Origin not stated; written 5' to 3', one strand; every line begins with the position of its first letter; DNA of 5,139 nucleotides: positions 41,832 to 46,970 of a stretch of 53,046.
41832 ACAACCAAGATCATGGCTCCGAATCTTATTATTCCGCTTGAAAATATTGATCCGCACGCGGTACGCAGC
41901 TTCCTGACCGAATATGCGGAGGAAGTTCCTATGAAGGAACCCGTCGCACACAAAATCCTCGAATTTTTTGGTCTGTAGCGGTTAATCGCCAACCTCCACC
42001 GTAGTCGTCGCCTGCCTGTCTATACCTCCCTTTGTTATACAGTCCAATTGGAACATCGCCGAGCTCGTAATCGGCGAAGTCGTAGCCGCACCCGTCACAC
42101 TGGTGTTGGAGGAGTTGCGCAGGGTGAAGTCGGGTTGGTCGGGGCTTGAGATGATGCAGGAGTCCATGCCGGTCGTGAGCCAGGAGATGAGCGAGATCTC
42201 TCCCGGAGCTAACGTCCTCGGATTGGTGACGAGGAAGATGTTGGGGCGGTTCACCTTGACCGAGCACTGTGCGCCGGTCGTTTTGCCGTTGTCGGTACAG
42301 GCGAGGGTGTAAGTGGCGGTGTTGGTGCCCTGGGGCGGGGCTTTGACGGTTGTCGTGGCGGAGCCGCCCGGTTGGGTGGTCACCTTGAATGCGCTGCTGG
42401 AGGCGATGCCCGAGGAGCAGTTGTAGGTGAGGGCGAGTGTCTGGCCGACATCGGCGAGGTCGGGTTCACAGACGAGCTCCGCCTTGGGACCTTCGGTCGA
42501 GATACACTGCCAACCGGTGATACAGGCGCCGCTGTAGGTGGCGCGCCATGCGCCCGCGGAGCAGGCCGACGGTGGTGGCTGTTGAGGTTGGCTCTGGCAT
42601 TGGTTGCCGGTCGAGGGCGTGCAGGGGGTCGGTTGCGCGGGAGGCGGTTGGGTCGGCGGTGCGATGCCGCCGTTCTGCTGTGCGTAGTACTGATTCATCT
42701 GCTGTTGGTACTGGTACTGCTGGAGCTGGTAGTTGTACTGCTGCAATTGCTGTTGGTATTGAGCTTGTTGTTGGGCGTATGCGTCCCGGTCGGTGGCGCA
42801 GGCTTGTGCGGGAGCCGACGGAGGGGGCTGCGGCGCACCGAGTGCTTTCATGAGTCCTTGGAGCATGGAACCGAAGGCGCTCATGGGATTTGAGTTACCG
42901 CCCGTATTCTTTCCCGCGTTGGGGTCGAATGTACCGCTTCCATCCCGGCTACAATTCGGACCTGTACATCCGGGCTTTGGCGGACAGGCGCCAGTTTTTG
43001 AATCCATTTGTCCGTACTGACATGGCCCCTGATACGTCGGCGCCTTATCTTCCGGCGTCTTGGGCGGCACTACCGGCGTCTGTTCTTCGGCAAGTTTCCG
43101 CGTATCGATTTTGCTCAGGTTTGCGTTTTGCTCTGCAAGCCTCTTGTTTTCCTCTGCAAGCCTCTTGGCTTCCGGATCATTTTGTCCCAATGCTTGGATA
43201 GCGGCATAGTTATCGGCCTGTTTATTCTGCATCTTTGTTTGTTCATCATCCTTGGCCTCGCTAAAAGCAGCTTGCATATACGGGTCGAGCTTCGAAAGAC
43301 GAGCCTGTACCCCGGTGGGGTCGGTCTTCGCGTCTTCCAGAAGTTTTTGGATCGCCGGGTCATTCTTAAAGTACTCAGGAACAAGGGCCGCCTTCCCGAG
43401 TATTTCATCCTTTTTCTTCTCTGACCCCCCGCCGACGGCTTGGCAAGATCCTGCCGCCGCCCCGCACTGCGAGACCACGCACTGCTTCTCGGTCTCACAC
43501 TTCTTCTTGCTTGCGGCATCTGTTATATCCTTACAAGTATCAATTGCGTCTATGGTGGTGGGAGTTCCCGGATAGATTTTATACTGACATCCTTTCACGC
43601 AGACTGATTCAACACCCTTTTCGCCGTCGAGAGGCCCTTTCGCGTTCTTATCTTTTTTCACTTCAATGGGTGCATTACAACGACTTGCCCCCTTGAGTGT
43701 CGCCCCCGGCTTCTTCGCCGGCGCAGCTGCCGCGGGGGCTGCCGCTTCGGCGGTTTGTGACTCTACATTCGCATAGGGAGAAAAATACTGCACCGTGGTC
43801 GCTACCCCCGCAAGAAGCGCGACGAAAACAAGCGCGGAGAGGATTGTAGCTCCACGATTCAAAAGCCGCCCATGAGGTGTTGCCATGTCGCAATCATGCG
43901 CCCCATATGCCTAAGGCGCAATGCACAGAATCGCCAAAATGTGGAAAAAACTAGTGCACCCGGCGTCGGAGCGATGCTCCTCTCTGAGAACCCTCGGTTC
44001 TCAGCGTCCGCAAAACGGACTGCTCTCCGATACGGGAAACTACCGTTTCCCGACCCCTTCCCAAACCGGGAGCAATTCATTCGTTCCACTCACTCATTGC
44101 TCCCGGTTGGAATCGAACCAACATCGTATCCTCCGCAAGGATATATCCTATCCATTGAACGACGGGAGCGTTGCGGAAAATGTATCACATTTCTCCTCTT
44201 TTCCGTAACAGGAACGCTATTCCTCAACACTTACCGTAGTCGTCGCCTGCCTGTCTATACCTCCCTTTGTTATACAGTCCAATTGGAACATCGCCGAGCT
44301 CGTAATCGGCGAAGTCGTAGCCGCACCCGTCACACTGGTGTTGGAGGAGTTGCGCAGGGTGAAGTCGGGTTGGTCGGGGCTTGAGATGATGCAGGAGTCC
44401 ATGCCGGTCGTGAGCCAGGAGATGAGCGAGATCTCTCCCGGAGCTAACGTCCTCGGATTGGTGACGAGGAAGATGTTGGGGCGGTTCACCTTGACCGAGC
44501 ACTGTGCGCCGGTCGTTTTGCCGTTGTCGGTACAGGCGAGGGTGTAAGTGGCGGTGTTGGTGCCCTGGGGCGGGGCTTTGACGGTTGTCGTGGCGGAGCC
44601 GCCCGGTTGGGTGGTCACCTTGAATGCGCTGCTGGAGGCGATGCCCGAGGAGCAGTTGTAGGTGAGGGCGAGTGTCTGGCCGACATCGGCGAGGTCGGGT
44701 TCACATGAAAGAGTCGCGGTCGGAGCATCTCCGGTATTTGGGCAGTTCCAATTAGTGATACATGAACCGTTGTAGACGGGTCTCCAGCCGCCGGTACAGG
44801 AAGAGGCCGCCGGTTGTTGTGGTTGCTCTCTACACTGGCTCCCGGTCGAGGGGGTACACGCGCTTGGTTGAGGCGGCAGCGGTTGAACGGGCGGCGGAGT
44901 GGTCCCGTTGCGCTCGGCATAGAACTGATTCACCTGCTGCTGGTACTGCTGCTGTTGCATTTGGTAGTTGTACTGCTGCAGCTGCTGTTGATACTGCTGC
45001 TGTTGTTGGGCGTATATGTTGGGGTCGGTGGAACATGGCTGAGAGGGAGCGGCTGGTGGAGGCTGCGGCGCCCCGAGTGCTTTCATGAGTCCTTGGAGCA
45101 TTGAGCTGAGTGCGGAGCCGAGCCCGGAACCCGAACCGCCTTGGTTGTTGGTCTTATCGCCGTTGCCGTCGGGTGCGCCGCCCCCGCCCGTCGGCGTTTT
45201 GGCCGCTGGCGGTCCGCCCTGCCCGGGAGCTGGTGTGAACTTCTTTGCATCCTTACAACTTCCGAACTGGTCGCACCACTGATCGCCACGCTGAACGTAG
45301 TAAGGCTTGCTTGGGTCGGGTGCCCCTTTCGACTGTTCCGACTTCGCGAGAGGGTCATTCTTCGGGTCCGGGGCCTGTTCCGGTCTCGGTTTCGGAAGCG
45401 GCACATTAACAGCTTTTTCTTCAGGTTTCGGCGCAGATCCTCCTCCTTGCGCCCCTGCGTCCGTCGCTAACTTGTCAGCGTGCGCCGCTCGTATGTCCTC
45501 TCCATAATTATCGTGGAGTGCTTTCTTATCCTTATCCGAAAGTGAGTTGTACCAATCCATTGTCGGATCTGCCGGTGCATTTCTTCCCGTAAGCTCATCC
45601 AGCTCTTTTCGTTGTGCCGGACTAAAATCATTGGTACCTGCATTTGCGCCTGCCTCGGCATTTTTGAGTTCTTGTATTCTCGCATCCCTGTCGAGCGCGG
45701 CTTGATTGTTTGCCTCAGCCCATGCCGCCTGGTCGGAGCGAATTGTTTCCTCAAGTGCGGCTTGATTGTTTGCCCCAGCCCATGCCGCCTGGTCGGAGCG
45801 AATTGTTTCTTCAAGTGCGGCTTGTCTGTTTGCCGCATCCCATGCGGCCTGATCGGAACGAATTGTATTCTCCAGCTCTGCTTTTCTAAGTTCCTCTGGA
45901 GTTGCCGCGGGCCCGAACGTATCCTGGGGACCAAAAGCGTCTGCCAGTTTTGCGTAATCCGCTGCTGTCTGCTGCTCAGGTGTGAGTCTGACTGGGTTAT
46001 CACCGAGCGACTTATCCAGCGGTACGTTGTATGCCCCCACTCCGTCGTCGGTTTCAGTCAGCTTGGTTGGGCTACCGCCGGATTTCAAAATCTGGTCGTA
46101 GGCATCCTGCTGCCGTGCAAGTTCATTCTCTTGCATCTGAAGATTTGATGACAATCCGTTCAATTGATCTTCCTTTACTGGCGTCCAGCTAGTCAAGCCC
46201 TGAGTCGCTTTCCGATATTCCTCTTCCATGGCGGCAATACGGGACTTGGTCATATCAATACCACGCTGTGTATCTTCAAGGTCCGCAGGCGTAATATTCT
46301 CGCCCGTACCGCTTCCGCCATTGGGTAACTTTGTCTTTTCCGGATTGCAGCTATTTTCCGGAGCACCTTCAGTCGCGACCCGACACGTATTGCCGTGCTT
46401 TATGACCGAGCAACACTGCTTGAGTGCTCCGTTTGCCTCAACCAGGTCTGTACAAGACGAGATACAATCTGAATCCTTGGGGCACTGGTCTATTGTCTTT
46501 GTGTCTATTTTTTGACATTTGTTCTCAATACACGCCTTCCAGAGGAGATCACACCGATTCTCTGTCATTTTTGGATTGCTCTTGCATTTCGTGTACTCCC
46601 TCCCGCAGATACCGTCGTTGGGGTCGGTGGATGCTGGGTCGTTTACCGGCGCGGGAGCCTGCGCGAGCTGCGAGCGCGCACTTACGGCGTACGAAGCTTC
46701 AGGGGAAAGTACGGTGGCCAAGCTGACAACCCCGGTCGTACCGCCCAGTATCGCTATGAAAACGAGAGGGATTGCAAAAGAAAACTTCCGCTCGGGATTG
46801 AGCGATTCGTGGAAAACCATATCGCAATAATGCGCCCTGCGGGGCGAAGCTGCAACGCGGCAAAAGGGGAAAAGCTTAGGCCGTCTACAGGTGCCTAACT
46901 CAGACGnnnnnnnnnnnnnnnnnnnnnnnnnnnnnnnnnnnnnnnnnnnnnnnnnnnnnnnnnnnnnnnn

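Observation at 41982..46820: Two large surface-protein paralogs flanking tRNA-Arg(GCG) share a 473-bp block that is identical by eye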

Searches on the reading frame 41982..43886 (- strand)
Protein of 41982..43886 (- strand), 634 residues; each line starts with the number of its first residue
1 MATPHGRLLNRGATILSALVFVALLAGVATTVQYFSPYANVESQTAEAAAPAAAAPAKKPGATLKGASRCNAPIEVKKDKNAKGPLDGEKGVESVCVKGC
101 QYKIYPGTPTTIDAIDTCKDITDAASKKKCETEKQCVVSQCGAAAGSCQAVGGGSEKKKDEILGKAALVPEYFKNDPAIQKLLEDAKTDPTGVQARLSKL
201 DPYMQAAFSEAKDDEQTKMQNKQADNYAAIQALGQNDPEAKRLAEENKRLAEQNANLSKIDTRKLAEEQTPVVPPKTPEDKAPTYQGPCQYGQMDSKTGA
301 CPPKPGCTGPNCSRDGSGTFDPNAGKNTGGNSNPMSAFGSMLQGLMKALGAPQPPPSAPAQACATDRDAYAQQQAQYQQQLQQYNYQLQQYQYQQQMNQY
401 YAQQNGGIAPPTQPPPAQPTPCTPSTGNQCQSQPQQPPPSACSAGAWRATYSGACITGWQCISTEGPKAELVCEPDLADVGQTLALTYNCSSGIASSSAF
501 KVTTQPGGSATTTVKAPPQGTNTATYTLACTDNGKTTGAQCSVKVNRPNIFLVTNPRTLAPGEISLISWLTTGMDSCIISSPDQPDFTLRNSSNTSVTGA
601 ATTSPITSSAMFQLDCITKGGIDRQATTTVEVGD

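Call 7: search_protein_families(library=pfam, proteins=[window:41985-43886:-], max_evalue=1)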
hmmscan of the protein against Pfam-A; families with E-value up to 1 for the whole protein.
window:41985-43886:- (634 aa): 2 families
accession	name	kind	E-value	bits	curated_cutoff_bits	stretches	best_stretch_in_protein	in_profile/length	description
PF17830.6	STI1-HOP_DP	-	0.0028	18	29.1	1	173-209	17-51/55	STI1/HOP, DP domain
PF13584.12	BatD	-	0.16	13.1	24.1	1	478-546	8-79/92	BatD DUF11 like domain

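Call 11: find_encoding_contigs(protein=window:41982-43886:-, flank=10000)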
Protein window:41982-43886:- (634 aa): 1 contig read that carries it; 1 place shown.
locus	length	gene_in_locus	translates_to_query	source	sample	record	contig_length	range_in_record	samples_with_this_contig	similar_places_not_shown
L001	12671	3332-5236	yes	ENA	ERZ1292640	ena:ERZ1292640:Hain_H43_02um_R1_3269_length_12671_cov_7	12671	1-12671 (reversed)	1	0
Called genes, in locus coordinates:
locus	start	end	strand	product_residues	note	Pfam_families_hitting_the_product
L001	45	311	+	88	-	PF01649:Ribosomal_S20p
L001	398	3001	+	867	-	-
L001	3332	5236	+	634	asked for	-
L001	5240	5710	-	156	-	-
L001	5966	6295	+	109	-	PF01844:HNH (weak)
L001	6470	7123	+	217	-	-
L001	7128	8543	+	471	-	PF14821:Thr_synth_N, PF00291:PALP, PF24857:THR4_C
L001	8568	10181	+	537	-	PF05970:PIF1, PF13245:AAA_19, PF13401:AAA_22 (weak), PF13604:AAA_30, PF21530:Pif1_2B_dom (weak)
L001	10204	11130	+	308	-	PF00248:Aldo_ket_red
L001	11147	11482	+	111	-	PF01687:Flavokinase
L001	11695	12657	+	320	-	PF00892:EamA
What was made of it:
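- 41982..43886 (-): Gene A (634 aa). Order of parts: N-terminal hydrophobic signal or anchor, Cys-rich and helical central region, amphipathic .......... segment, Q/Y-rich helix, Cys-rich knot, two Ig-like domains. Exact product also found in ENA contig L001 (call 11).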

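Call 66: search_protein_families(library=ncbifam, proteins=[window:41985-43886:-], max_evalue=0.1)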
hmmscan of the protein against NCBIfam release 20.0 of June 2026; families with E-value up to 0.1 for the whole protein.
window:41985-43886:- (634 aa): 2 families
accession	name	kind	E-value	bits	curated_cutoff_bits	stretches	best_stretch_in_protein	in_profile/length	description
TIGR02168.1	SMC_prok_B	equivalog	0.00079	17.3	567.35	1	86-259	596-770/1181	chromosome segregation protein SMC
NF007785.0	PRK10476.1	equivalog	0.078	11.8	376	0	183-276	123-215/347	multidrug transporter subunit MdtN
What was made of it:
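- On C-terminal cell-envelope sorting or anchor domains (LPXTG sortase signal, C-terminal TM anchor, T9SS-type CTD): There are no Pfam or NCBIfam hits (calls 7, 66).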

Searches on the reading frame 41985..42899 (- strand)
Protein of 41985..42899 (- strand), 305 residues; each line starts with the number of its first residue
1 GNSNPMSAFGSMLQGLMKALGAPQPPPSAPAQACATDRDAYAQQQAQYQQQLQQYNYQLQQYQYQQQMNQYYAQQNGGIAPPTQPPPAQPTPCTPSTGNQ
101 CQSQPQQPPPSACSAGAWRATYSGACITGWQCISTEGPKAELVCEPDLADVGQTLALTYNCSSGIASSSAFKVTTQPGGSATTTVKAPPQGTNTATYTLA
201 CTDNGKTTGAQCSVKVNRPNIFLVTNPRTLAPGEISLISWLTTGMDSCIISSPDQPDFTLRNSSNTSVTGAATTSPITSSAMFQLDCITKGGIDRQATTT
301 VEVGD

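Call 71: predict_structure(alignment_id=A4)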
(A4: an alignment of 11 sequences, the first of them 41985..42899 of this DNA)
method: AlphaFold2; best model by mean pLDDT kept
length: 305 residues; sequences in the alignment: 11
mean_pLDDT: 76.3   pTM: 0.46
mean pLDDT of the five models: 76.3, 75.8, 73.3, 71.1, 71.0
residues with pLDDT >= 90: 114; 70-90: 98; 50-70: 55; < 50: 38
segments of 3 or more residues with pLDDT < 50: 1-32, 95-99
pLDDT, mean of each block of 10 residues (from residue 1): 32 34 35 53 69 76 74 59 61 51 71 73 63 74 91 91 88 87 87 90 86 90 94 95 93 95 91 94 95 92 89
secondary structure, 60 per line:
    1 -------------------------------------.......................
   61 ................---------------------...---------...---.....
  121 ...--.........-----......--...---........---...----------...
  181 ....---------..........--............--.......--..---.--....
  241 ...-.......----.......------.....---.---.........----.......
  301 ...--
elements in order: H38-76 E116-123 E126-134 E140-145 E148-150 E154-161 E165-167 E178-184 E194-203 E206-217 E220-226 E237-243 E245-251 H256-262 E269-273 E281-289 E294-303

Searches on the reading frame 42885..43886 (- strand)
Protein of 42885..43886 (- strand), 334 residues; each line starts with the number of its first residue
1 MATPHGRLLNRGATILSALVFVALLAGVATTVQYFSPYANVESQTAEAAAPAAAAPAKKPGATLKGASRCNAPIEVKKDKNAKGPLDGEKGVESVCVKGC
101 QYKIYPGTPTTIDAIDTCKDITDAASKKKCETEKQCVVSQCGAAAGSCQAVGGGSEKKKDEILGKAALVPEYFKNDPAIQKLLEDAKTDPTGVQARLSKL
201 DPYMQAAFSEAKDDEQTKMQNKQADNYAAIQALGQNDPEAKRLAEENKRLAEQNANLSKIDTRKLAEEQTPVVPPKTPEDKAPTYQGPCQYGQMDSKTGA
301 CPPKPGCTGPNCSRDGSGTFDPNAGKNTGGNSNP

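Call 63: find_homologous_proteins(query=window:42885-43886:-)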
Query seq(334 aa) (334 aa): 1 proteins with E <= 0.001 among 8000 candidates.
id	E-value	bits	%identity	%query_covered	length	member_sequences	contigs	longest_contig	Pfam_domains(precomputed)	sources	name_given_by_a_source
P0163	7.8e-11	60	64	18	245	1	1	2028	-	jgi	-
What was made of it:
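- Tried and rejected: A word-index homolog search with the N-terminal and central 334 aa of A gave one partial hit, so no alignment or structure could be made for the variable part (call 63).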

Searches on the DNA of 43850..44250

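Call 77: search_rna_families(source=window, start=43850, end=44250, threshold=evalue, max_evalue=1)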
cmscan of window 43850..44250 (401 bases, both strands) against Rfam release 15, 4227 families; matches with E-value up to 1: 3.
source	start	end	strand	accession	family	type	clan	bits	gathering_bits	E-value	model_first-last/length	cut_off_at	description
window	44098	44169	-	RF00005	tRNA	Gene; tRNA;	CL00001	58.8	29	2.4e-12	1-71/71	no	tRNA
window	44097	44169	+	RF04354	Plastid-ycf2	Cis-reg;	-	24.9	65.7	0.0056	1-75/75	no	Plastid-ycf2 5UTR RNA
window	44048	44123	-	RF04061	mir-1420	Gene; miRNA;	-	18.6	70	0.27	1-87/87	no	mir-1420 microRNA precursor family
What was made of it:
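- Tried and rejected: A permissive Rfam search of the A-B intergenic region found only the tRNA (call 77).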

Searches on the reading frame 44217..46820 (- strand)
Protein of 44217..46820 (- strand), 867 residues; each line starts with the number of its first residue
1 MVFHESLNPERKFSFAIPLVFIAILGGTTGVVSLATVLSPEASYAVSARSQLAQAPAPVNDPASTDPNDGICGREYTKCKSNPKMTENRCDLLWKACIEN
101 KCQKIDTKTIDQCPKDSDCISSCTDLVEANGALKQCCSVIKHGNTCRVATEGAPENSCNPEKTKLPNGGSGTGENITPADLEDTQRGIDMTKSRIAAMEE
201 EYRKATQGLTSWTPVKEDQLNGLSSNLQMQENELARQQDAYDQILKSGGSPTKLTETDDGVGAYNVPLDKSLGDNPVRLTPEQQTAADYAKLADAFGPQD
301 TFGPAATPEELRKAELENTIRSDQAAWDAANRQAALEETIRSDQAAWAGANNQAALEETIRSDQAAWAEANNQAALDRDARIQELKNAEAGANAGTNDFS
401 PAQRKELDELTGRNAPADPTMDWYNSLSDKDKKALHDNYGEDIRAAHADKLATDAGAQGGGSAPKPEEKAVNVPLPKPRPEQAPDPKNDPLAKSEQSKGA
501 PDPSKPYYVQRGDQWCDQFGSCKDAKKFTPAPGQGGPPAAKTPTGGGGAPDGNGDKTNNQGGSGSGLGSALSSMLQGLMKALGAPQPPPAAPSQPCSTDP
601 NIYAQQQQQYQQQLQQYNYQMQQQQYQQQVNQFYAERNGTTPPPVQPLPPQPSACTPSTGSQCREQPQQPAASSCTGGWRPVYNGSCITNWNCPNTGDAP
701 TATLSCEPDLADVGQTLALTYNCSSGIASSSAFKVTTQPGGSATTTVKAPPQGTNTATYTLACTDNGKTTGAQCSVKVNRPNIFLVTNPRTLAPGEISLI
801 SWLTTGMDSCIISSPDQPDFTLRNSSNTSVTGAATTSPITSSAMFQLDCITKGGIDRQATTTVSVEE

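Call 7: search_protein_families(library=pfam, proteins=[window:44220-46820:-], max_evalue=1)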
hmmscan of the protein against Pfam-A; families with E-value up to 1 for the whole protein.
window:44220-46820:- (867 aa): 1 family
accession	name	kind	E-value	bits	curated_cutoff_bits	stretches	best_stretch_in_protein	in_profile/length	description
PF13584.12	BatD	-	0.17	13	24.1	1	709-779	6-79/92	BatD DUF11 like domain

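Call 66: search_protein_families(library=ncbifam, proteins=[window:44220-46820:-], max_evalue=0.1)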
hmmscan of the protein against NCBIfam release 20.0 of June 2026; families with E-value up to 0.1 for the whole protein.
window:44220-46820:- (867 aa): 0 families

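Call 72: find_encoding_contigs(protein=window:44217-46820:-, flank=6000, max_places=10)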
Protein window:44217-46820:- (867 aa): 2 contigs read that carry it; 2 places shown.
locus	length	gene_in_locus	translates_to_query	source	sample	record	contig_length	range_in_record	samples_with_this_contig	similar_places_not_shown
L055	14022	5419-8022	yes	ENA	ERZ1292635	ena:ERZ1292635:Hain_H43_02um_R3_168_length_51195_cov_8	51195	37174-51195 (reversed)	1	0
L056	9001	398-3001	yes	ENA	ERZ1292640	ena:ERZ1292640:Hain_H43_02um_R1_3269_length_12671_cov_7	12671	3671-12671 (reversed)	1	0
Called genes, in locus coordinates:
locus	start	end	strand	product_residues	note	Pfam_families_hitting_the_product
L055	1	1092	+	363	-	?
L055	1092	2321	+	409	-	PF02812:ELFV_dehydrog_N, PF00208:ELFV_dehydrog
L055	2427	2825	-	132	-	-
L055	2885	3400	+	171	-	PF00588:SpoU_methylase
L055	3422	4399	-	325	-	PF00932:LTD (faint)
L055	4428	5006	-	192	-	PF01330:RuvA_N, PF00633:HHH (faint), PF14520:HHH_5, PF07499:RuvA_C (weak)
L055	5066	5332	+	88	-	PF01649:Ribosomal_S20p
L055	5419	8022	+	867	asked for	-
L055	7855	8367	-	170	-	-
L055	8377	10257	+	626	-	-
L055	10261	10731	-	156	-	-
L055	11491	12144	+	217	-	-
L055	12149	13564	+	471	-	PF14821:Thr_synth_N, PF00291:PALP, PF24857:THR4_C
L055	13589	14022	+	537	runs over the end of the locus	PF05970:PIF1, PF13245:AAA_19, PF13401:AAA_22 (weak), PF13604:AAA_30, PF21530:Pif1_2B_dom (weak)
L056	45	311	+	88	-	PF01649:Ribosomal_S20p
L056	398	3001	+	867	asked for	-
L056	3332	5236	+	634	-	-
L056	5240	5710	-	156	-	-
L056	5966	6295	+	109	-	PF01844:HNH (weak)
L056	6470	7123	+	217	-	-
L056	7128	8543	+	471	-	PF14821:Thr_synth_N, PF00291:PALP, PF24857:THR4_C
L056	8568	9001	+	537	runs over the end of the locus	PF05970:PIF1, PF13245:AAA_19, PF13401:AAA_22 (weak), PF13604:AAA_30, PF21530:Pif1_2B_dom (weak)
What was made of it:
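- Coverage is low (cov 7-8 in the contig names; calls 11, 72).
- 44217..46820 (-): Gene B (867 aa). Paralog with a different N-terminus (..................) and central region but the same C-terminal module. Exact product found in L055 and L056 (call 72).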
